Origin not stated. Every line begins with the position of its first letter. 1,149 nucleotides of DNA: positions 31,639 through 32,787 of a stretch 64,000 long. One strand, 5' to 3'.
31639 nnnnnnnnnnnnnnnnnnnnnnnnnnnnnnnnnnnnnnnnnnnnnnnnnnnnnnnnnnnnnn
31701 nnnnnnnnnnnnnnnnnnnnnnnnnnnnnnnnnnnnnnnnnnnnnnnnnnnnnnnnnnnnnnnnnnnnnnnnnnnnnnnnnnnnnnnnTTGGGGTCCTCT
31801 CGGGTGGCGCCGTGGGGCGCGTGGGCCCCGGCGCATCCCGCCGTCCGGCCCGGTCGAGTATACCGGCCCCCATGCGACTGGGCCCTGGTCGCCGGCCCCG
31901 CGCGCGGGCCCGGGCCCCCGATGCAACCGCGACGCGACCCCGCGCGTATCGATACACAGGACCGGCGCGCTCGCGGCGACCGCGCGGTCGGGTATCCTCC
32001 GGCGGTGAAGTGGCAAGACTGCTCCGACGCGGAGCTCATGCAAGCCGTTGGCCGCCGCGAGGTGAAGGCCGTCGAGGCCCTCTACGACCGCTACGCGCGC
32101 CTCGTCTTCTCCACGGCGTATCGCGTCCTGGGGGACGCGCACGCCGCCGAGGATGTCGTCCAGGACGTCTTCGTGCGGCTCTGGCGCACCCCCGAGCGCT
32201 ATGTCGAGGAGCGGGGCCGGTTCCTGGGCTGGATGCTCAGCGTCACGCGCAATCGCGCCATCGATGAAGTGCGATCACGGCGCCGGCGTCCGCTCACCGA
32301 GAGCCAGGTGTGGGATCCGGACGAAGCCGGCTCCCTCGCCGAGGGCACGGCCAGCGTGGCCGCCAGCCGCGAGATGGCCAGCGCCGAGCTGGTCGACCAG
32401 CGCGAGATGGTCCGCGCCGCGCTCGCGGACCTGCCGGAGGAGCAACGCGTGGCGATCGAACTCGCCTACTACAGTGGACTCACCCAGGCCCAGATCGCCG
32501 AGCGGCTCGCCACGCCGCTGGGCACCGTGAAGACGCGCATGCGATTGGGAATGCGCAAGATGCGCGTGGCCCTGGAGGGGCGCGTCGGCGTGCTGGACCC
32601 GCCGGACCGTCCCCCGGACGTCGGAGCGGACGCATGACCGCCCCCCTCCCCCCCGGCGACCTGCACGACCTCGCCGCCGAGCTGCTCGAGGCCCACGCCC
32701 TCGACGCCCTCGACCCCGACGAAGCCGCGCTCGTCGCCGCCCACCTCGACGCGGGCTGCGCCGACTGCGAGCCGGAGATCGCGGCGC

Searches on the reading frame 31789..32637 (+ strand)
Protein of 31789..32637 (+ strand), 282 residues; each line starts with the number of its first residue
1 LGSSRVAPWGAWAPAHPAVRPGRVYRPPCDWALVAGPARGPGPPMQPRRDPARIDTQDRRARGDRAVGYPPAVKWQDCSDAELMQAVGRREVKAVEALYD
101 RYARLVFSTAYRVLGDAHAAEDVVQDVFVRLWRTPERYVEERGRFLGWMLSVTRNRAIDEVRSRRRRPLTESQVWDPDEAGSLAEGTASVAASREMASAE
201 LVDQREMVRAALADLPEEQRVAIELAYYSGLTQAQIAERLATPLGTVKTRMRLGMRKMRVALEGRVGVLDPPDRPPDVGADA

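Call 7: search_protein_families(library=pfam, proteins=[window:31789-32637:+], max_evalue=0.01)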
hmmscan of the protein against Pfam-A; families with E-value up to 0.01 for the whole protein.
window:31789-32637:+ (282 aa): 5 families
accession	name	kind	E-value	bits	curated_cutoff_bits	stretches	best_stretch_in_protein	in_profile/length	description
PF04542.20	Sigma70_r2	-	3e-22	78.6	24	1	98-167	1-71/71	Sigma-70 region 2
PF08281.18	Sigma70_r4_2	-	1.2e-14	54.1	25.7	1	206-258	2-54/54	Sigma-70, region 4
PF04545.22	Sigma70_r4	-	6.4e-13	48.4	24.1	1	211-259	1-49/50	Sigma-70, region 4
PF07638.17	Sigma70_ECF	-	2.4e-05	24.7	21.1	1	93-262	17-183/185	ECF sigma factor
PF13412.12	HTH_24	-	0.0088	16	21.9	0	229-252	16-39/48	Winged helix-turn-helix DNA-binding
